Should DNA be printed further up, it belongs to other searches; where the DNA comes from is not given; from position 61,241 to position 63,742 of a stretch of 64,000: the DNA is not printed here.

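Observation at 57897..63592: Three-gene Shango-like defence operon: TM2-domain/TerB-like protein, P-loop ATPase, Lhr-like helicase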

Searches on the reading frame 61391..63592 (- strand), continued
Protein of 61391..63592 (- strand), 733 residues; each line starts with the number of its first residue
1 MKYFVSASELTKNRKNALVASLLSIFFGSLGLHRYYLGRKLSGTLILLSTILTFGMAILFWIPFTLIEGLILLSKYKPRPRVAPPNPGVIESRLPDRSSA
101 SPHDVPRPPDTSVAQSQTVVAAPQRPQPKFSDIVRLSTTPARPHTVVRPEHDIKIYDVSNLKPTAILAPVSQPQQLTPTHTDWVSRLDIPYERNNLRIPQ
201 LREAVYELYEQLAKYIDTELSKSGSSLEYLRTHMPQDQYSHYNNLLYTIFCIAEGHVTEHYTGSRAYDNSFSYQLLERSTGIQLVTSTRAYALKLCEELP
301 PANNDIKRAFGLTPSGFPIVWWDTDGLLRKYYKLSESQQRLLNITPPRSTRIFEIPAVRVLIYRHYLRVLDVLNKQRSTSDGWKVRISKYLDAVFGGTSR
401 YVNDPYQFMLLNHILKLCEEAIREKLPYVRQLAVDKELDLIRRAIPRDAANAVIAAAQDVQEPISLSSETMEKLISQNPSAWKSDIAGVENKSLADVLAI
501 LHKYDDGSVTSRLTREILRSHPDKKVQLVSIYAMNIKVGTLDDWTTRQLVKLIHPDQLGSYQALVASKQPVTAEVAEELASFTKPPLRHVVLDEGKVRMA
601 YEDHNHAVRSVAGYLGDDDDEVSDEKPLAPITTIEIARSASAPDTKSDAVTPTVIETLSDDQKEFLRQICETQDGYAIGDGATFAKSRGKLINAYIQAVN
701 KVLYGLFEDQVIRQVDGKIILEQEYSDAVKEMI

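Call 58: fold_search(model_id=the predicted structure, library=pdb)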
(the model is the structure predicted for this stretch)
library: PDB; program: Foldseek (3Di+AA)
matches with E <= 10: 108; with E <= 0.001: 0
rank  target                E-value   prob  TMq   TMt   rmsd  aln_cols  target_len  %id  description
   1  8pkp_K                4.6e-01  0.08  0.08  0.10  26.2       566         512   13  Cryo-EM structure of the apo Anaphase-promoting complex/cyclosome (APC/C) at 3.2 Angstrom resolution (released 2023-07-19)
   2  9a0j_G                1.2e+00  0.09  0.11  0.12  21.6       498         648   12  Deep learning enables the atomic structure determination of the Fanconi Anemia core complex from cryoEM (released 2020-09-15)
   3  8cws_A                1.6e+00  0.06  0.09  0.11  23.4       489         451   10  Accurate computational design of genetically encoded 3D protein crystals (released 2023-11-01)
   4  4kvm_B                1.8e+00  0.06  0.09  0.09  22.3       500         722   15  The NatA (Naa10p/Naa15p) amino-terminal acetyltransferase complex bound to a bisubstrate analog (released 2013-07-31)
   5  8cwy_A                1.8e+00  0.06  0.08  0.11  25.5       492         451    9  Accurate computational design of genetically encoded 3D protein crystals (released 2023-11-01)
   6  5a1v_Q                2.0e+00  0.11  0.10  0.19  27.2       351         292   12  The structure of the COPI coat linkage I (released 2015-07-08)
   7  8gfc                  2.5e+00  0.10  0.11  0.14  24.8       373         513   12  Crystal structure of soluble lytic transglycosylase Cj0843 of Campylobacter jejuni in complex with Fv17b inhibitor (released 2023-05-24)
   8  7usd_B                2.5e+00  0.03  0.08  0.06  28.8       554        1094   10  Cryo-EM structure of D-site Rac1-bound WAVE Regulatory Complex (released 2022-09-21)
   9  8tar_U                2.6e+00  0.07  0.10  0.13  25.8       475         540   13  APC/C-CDH1-UBE2C-Ubiquitin-CyclinB-NTD (released 2023-09-27)
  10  9b46                  2.6e+00  0.06  0.10  0.10  32.9       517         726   10  Mycolicibacterium smegmatis MmpL5 structure (released 2024-10-02)
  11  4xta_B                2.6e+00  0.03  0.06  0.13  26.8       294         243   10  MECHANISMS OF PPARgamma ACTIVATION BY NON-STEROIDAL ANTI-INFLAMMATORY DRUGS (released 2015-11-11)
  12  7a9w_A                3.1e+00  0.04  0.10  0.12  27.9       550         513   10  Structure of yeast Rmd9p in complex with 20nt target RNA (released 2021-04-07)
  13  5y9d_A                3.5e+00  0.02  0.07  0.07  35.3       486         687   12  Crystal structure of acyl-coA oxidase1 from Yarrowia lipolytica (released 2018-01-03)
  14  5g04_X                3.6e+00  0.05  0.10  0.14  27.2       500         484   13  Structure of the human APC-Cdc20-Hsl1 complex (released 2016-05-25)
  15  9o97_A                3.6e+00  0.03  0.08  0.12  36.2       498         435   12  Cryo-EM structure of CLC-ec1 at pH 3.0 (released 2026-01-07)
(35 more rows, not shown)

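Call 59: search_solved_structures(query=A2, max_evalue=1)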
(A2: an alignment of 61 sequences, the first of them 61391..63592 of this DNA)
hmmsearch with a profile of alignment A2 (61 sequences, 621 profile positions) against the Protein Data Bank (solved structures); distinct sequences matched with E-value up to 1: 5.
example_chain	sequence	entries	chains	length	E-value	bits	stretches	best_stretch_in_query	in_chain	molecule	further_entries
1xkp_A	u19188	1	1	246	0.001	21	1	477-538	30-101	putative membrane-bound Yop targeting protein YopN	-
8kga_A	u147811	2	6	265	0.073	14.9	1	394-464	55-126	Dimethylallylcistransferase CPT1, chloroplastic,Dehydrodolichyl diphosphate synthase 2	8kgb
6i2o_A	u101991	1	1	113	0.52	12.1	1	489-533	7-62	Type IV pilin PilE1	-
1f43_A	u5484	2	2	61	0.7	11.7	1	534-585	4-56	MATING-TYPE PROTEIN A-1 | PROTEIN (MAT A1 HOMEODOMAIN)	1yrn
8pfb_G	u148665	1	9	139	0.92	11.3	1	489-533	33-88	Type IV pilin PilE1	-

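Call 69: search_protein_families(library=pfam, alignment_id=A2, max_evalue=0.1)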
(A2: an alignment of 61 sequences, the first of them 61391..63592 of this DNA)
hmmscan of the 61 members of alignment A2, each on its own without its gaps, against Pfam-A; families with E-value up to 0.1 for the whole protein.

A. member 1, window:61391-63592:- (733 aa): 2 families
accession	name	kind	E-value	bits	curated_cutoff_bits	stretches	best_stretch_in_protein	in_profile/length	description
PF05154.21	TM2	-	1e-09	38.9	27.9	1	14-61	2-46/51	TM2 domain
PF15615.11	TerB_C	-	2.4e-08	34.8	26.3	1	587-729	14-147/148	TerB-C domain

B. families by the number of members that match (of 61 scanned): 36 families (the first 25 are shown)
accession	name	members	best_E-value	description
PF15615.11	TerB_C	58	4.2e-20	TerB-C domain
PF05154.21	TM2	27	2.1e-14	TM2 domain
PF00072.30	Response_reg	3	2.7e-14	Response regulator receiver domain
PF10708.14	DUF2510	2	7.5e-08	Protein of unknown function (DUF2510)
PF16112.10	DUF4830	2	0.024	Domain of unknown function (DUF4830)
PF10015.14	ThermoDBP-RP_arch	2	0.06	ThermoDBP-related, archaea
PF14470.12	bPH_3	1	0.00082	Bacterial PH domain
PF12583.14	TPPII_C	1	0.0016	Tripeptidyl peptidase II, C-terminal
PF19517.4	DUF6050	1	0.0029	Family of unknown function (DUF6050)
PF16188.10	Peptidase_M24_C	1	0.0072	C-terminal region of peptidase_M24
PF09246.16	PHAT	1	0.008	PHAT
PF11829.13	DUF3349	1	0.011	Protein of unknown function (DUF3349)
PF06006.17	DUF905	1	0.018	Bacterial protein of unknown function (DUF905)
PF17866.7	AAA_lid_6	1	0.02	AAA lid domain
PF02598.22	Methyltrn_RNA_3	1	0.02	Putative RNA methyltransferase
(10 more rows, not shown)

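Call 70: find_encoding_contigs(protein=P0030, flank=6000, max_places=2)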
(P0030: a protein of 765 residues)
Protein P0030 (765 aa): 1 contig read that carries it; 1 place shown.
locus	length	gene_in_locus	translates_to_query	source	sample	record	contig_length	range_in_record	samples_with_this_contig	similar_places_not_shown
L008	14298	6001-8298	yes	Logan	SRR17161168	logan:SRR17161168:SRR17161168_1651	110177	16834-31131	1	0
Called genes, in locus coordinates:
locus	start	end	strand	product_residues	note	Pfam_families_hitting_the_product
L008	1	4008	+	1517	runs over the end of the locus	PF01443:Viral_helicase1 (faint), PF13086:AAA_11, PF13245:AAA_19 (faint), PF13604:AAA_30 (weak), PF13086:AAA_11 (weak), PF13087:AAA_12, PF01396:Zn_ribbon_Top1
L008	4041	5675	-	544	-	-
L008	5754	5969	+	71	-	PF13560:HTH_31 (weak), PF12844:HTH_19, PF13443:HTH_26, PF01381:HTH_3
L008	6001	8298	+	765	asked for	PF00072:Response_reg, PF15615:TerB_C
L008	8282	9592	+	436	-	PF10923:BrxC_BrxD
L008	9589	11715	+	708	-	PF04851:ResIII, PF00270:DEAD, PF00271:Helicase_C, PF22590:Cas3-like_C_2 (faint), PF19306:WHD_Lhr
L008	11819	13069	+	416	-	PF09903:DUF2130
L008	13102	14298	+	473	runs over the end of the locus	PF11074:DUF2779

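Call 71: find_encoding_contigs(protein=P0025, flank=6000, max_places=2)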
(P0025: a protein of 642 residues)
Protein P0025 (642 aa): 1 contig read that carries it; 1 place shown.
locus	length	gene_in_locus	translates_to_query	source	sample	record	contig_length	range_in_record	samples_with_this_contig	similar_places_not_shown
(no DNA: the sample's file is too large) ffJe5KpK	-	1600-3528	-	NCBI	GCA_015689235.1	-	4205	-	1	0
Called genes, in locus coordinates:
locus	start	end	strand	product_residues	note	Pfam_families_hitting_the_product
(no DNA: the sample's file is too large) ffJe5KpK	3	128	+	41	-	?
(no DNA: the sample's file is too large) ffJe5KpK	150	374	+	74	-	PF18899:DUF5655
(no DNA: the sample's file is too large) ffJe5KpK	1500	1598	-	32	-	-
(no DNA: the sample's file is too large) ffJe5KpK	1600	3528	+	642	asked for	PF15615:TerB_C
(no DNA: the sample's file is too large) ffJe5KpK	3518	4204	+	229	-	?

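Call 87: search_protein_families(library=ncbifam, proteins=[window:61391-63592:-], max_evalue=0.001)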
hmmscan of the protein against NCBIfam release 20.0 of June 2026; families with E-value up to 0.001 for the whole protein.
window:61391-63592:- (733 aa): 0 families

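Call 91: find_related_loci(query=A1, collection=viral_contigs, flank=8000)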
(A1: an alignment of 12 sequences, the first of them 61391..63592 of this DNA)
Query A1 (733 aa) in viral_contigs; peptide patterns used: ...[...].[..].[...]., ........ (x = any residue, [..] = any of these).
291 stretches matched a pattern, but none encodes a relative of the query by tblastn (E <= 1e-3).
